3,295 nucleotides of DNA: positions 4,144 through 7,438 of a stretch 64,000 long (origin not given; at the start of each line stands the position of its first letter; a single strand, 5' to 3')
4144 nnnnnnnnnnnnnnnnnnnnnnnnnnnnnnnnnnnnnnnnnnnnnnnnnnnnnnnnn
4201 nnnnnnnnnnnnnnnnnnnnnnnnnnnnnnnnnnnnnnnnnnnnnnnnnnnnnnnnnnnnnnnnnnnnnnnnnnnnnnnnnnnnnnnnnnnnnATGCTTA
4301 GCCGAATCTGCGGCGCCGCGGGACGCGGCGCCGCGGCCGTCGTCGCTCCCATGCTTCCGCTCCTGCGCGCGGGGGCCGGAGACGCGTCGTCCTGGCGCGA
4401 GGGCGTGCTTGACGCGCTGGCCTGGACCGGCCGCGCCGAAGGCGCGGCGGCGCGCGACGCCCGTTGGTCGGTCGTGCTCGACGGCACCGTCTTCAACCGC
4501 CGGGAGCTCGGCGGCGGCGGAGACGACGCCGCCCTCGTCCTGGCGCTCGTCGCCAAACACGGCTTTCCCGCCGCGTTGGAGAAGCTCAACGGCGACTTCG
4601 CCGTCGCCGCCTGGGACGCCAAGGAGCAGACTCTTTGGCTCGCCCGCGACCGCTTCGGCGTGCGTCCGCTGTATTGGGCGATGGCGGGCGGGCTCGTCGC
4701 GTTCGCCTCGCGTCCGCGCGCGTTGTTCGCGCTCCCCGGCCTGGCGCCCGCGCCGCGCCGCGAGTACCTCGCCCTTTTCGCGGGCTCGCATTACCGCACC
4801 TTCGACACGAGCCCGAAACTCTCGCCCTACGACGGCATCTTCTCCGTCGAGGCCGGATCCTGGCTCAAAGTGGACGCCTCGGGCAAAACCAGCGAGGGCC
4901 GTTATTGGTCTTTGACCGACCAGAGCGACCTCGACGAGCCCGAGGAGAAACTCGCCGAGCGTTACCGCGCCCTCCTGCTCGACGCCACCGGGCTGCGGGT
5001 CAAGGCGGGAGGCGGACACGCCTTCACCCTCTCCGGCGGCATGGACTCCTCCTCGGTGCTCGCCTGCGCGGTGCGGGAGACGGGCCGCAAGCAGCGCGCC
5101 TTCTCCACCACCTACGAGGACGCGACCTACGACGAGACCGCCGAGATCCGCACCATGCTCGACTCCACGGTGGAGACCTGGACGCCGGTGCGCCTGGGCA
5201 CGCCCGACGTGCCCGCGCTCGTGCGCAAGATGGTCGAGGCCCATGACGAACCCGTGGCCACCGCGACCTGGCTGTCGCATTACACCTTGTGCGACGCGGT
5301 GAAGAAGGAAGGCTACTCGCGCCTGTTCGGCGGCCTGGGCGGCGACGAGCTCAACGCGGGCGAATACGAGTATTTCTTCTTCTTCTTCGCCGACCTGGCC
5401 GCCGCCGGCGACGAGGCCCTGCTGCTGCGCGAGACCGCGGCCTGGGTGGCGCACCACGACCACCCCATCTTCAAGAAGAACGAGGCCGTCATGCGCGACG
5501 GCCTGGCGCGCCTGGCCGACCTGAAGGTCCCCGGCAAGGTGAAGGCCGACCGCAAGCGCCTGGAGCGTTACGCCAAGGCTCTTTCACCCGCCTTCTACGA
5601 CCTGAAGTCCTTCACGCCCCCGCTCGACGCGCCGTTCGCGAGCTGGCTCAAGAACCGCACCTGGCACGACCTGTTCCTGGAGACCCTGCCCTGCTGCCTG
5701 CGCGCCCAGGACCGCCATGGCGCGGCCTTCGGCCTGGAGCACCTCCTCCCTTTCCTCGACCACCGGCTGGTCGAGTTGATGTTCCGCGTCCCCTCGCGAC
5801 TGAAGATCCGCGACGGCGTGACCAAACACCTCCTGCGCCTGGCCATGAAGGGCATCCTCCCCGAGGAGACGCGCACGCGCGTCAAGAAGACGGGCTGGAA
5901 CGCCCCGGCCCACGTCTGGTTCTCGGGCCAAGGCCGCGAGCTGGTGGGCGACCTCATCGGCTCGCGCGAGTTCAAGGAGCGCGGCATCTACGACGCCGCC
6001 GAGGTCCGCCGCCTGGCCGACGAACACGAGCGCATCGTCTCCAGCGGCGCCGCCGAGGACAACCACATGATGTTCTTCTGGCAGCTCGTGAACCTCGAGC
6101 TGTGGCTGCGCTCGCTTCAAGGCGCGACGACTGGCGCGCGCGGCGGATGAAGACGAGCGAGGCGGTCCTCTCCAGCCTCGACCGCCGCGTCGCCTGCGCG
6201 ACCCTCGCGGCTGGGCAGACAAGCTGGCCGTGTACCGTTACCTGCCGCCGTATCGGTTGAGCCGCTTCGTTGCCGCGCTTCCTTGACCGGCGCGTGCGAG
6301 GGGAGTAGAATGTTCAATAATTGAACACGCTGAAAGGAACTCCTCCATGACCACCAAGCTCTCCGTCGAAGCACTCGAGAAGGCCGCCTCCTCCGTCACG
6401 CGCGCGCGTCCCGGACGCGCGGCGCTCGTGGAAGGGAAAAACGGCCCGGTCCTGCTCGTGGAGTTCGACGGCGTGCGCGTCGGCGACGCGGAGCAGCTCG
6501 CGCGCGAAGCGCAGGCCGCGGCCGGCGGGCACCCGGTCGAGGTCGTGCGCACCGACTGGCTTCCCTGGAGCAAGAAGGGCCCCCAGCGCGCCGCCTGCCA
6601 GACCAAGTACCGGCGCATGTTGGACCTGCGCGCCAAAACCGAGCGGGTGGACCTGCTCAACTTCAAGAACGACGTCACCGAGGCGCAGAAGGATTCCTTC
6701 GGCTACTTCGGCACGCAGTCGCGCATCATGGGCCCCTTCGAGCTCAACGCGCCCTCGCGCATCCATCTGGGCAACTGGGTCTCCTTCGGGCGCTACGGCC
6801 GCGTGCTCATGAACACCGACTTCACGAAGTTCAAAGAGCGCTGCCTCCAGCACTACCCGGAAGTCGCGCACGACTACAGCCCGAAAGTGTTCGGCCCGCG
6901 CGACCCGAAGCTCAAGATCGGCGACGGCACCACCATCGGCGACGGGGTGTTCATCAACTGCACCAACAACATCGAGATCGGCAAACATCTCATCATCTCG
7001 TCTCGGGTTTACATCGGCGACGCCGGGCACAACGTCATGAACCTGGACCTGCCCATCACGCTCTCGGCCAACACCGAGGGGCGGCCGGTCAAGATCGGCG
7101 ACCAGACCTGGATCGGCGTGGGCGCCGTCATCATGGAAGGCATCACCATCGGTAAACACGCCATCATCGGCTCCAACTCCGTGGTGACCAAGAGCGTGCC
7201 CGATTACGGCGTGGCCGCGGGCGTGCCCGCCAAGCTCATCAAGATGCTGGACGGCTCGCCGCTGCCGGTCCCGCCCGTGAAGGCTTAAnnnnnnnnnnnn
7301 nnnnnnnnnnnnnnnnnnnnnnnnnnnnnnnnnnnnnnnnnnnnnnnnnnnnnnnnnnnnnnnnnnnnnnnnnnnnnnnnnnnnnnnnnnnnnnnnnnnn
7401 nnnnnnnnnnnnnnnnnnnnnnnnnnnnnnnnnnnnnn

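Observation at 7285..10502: Orphan 759-aa protein translationally coupled to an ArnA/FDH-type formyltransferase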

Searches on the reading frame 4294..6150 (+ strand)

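Call 16: search_protein_families(library=pfam, proteins=[window:4294-6150:+], max_evalue=0.01)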
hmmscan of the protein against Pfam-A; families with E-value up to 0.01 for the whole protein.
window:4294-6150:+ (618 aa): 4 families
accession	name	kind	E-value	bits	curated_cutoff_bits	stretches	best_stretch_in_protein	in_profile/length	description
PF00733.27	Asn_synthase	-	9.3e-56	190.4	21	1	224-606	2-354/354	Asparagine synthase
PF13537.11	GATase_7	-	4.2e-19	69.2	25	1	58-145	24-122/123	Glutamine amidotransferase domain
PF13522.11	GATase_6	-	6.5e-16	59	27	1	54-139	35-129/130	Glutamine amidotransferase domain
PF12481.13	DUF3700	-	0.001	19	27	1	95-132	126-163/228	Aluminium induced protein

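Call 91: search_protein_families(library=ncbifam, proteins=[window:4294-6150:+], max_evalue=0.00001)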
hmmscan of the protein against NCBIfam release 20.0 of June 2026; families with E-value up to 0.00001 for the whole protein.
window:4294-6150:+ (618 aa): 6 families
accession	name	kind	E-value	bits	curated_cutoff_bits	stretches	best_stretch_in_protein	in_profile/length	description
TIGR01536.1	asn_synth_AEB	equivalog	4.4e-66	224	267.1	1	77-534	100-516/517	asparagine synthase (glutamine-hydrolyzing)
NF033535.1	lass_lactam_cya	exception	2.3e-55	188.4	525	2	78-393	100-411/668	lasso peptide isopeptide bond-forming cyclase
TIGR03108.1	eps_aminotran_1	hypoth_equivalog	4e-49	167.8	816.9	2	93-364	114-381/628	XrtA/PEP-CTERM system amidotransferase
TIGR03104.1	trio_amidotrans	equivalog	3.6e-47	160.9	570.1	2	93-360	114-383/589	N-acetylglutaminylglutamine amidotransferase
NF033561.1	macrolact_Ik_Al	subfamily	8.4e-27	94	300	1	83-573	63-529/561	albusnodin/ikarugamycin family macrolactam cyclase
NF006949.0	PRK09431.1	equivalog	4.2e-25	88.3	499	2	77-145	98-166/554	asparagine synthase B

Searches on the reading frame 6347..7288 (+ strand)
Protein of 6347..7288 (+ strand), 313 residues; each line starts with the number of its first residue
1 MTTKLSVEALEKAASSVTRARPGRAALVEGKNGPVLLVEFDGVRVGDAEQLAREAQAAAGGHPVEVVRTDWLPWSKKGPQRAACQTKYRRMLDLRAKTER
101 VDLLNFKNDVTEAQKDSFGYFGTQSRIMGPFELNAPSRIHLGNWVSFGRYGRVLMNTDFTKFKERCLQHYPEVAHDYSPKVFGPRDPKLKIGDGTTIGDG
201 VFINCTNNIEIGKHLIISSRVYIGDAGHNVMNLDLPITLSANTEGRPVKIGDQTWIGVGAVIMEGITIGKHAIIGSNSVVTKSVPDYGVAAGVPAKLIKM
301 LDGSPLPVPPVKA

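Call 16: search_protein_families(library=pfam, proteins=[window:6347-7288:+], max_evalue=0.01)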
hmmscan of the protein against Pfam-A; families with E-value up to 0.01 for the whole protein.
window:6347-7288:+ (313 aa): 3 families
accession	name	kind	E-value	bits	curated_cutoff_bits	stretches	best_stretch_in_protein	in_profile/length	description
PF00132.30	Hexapep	-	1.6e-13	50.2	27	1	248-282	2-36/36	Bacterial transferase hexapeptide (six repeats)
PF14602.12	Hexapep_2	-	3.2e-07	30.4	27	1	247-282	1-34/34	Hexapeptide repeat of succinyl-transferase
PF25084.1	LbH_EIF2B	-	0.001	19.5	54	0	247-283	21-56/105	EIF2B subunit epsilon LbH domain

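Call 90: search_protein_families(library=ncbifam, proteins=[window:6347-7288:+], max_evalue=0.01)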
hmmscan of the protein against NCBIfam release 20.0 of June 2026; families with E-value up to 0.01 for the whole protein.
window:6347-7288:+ (313 aa): 42 families (the best 25 are shown)
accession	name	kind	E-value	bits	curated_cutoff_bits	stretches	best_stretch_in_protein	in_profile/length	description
NF007240.0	PRK09677.1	equivalog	8.8e-29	100.4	243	1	186-302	63-185/192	putative lipopolysaccharide biosynthesis O-acetyl transferase WbbJ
TIGR03570.1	NeuD_NnaD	subfamily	5e-23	81.8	160.8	1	187-296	98-202/202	NeuD/PglB/VioB family sugar acetyltransferase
NF007797.0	PRK10502.1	subfamily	2.8e-21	76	192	1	188-299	72-177/183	WcaF family extracellular polysaccharide biosynthesis acetyltransferase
TIGR03308.1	phn_thr-fam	hypoth_equivalog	7e-18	65.2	201.65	1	237-299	98-160/204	phosphonate metabolim protein, transferase hexapeptide repeat family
NF038307.1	EPS_acetyl_HpsU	equivalog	2.3e-16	59.9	305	1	188-296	71-173/178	hormogonium polysaccharide biosynthesis acetyltransferase HpsU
NF007499.0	PRK10092.1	equivalog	8e-16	58.4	314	1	207-301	92-183/183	maltose O-acetyltransferase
TIGR03532.1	DapD_Ac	equivalog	3.1e-15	56.4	231.75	1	194-302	116-215/231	2,3,4,5-tetrahydropyridine-2,6-dicarboxylate N-acetyltransferase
TIGR04008.1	WcaF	equivalog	9.2e-15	55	326.3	1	188-299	71-176/180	colanic acid biosynthesis acetyltransferase WcaF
NF041874.1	EPS_EpsC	equivalog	1.3e-14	54.2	150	1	190-299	63-165/168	serine O-acetyltransferase EpsC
NF007076.0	PRK09527.1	equivalog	1.2e-13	50.9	347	1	208-301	95-185/203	galactoside O-acetyltransferase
NF000490.1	chloram_CatB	equivalog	2e-12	46.9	350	1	248-300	111-163/210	type B chloramphenicol O-acetyltransferase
NF000311.1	Vat_ABCDEFH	equivalog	6.1e-12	45.5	300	1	243-299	107-162/201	Vat family streptogramin A O-acetyltransferase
NF000147.1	stregram_VatF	exception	6.4e-12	45.4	400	1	249-299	122-172/221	streptogramin A O-acetyltransferase Vat(F)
TIGR01172.1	cysE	equivalog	3.3e-11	43.5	210.65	1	190-296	63-162/162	serine O-acetyltransferase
NF008349.0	PRK11132.1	equivalog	4.6e-11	42.3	397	1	194-299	147-245/273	serine O-acetyltransferase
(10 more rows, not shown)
